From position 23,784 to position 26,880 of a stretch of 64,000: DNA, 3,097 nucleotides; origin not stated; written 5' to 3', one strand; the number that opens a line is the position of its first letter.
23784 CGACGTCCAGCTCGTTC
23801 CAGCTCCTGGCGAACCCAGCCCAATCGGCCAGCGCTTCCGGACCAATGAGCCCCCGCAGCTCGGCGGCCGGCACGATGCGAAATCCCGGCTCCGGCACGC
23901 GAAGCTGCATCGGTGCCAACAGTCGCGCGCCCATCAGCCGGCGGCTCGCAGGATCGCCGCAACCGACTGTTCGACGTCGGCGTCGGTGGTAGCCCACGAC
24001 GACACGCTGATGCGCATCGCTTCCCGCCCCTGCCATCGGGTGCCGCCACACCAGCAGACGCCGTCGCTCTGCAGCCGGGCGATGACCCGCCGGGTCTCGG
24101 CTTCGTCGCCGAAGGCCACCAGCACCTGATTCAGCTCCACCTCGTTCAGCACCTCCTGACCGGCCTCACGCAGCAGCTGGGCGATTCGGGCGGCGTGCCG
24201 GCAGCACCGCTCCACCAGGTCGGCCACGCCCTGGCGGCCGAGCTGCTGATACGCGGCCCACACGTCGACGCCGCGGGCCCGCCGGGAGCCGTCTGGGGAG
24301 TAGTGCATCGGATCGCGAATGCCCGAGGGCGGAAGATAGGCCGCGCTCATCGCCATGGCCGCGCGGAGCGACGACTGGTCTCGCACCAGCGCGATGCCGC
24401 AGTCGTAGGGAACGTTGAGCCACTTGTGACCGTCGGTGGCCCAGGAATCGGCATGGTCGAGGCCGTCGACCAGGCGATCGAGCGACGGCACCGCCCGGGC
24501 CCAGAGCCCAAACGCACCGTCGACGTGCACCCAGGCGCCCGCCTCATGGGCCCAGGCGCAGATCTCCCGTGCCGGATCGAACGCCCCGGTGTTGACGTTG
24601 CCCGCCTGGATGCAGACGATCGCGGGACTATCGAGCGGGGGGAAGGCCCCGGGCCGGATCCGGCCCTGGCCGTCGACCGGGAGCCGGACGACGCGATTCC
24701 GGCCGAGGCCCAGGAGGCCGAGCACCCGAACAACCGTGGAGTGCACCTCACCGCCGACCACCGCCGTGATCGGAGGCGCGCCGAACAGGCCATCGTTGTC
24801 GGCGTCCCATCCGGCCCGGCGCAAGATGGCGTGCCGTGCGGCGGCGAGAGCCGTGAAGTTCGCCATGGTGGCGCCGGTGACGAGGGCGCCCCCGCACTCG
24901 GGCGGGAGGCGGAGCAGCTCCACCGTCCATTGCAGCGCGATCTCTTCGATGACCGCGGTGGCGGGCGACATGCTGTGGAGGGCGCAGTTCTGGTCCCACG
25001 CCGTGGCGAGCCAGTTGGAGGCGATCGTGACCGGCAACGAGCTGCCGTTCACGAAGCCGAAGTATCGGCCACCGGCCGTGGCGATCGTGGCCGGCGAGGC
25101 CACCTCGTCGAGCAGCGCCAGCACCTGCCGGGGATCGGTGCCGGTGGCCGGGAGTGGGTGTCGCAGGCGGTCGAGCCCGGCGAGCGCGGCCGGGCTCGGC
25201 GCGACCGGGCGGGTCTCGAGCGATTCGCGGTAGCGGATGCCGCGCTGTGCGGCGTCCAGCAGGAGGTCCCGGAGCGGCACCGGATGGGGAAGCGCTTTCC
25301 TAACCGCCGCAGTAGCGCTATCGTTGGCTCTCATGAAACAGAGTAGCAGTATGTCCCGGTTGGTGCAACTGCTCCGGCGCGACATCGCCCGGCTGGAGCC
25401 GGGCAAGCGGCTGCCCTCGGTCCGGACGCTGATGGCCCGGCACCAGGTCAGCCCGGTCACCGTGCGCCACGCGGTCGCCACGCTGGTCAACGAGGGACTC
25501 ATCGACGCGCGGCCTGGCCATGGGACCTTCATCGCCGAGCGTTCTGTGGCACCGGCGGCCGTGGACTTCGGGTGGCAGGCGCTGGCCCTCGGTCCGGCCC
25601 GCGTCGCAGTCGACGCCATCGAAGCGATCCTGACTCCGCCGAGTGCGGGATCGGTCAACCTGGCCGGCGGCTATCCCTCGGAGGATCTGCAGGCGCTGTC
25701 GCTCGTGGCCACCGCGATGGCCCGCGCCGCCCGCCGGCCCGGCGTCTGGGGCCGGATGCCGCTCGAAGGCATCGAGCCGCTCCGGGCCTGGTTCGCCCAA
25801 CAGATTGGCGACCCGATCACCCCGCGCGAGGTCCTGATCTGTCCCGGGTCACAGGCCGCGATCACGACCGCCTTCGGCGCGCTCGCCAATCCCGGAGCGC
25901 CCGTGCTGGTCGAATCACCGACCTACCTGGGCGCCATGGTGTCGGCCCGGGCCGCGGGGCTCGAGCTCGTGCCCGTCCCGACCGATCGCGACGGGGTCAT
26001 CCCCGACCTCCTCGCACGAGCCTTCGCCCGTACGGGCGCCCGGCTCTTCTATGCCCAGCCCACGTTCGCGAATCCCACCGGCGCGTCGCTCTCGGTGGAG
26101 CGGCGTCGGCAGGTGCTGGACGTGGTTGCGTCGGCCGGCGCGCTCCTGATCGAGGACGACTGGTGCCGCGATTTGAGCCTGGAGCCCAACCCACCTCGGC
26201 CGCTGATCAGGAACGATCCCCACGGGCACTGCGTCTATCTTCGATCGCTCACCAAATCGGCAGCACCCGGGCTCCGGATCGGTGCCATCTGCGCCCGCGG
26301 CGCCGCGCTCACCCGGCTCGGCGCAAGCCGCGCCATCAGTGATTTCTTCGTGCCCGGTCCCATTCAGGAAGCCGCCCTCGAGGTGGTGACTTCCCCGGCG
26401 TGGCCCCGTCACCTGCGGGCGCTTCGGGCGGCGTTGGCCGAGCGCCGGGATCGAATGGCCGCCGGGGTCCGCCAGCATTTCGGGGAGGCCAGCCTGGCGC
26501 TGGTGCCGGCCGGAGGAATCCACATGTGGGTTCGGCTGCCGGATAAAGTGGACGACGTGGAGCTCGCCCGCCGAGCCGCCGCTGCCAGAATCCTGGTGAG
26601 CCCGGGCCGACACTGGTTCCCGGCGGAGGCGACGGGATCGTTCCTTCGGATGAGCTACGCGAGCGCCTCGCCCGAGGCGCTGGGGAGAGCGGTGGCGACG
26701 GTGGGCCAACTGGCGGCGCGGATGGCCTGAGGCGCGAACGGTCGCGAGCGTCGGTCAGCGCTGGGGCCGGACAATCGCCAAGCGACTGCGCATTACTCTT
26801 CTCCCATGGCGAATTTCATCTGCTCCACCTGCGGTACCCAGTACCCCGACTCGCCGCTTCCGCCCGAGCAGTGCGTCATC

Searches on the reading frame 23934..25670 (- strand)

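Call 10: search_protein_families(library=pfam, proteins=[window:23934-25670:-], max_evalue=0.001)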
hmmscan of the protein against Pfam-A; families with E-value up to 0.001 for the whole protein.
window:23934-25670:- (578 aa): 2 families
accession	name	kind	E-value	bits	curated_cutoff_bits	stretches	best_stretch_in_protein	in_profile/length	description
PF00282.25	Pyridoxal_deC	-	1.9e-36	126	27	1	208-520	48-372/375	Pyridoxal-dependent decarboxylase conserved domain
PF00266.25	Aminotran_5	-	1.6e-05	24.5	21.5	1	308-390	97-181/371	Aminotransferase class-V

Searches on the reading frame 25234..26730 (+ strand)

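Call 11: search_protein_families(library=pfam, proteins=[window:25234-26730:+], max_evalue=0.001)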
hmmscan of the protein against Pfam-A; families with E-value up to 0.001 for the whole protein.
window:25234-26730:+ (498 aa): 3 families
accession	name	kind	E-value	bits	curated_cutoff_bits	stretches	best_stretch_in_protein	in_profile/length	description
PF00155.27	Aminotran_1_2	-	1.9e-26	93.6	19.7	1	158-488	22-359/361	Aminotransferase class I and II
PF00392.27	GntR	-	8.1e-14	51.5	27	1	42-100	4-64/64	Bacterial regulatory proteins, gntR family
PF12897.13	Asp_aminotransf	-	0.00029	20.2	27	1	221-303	124-207/421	Aspartate amino-transferase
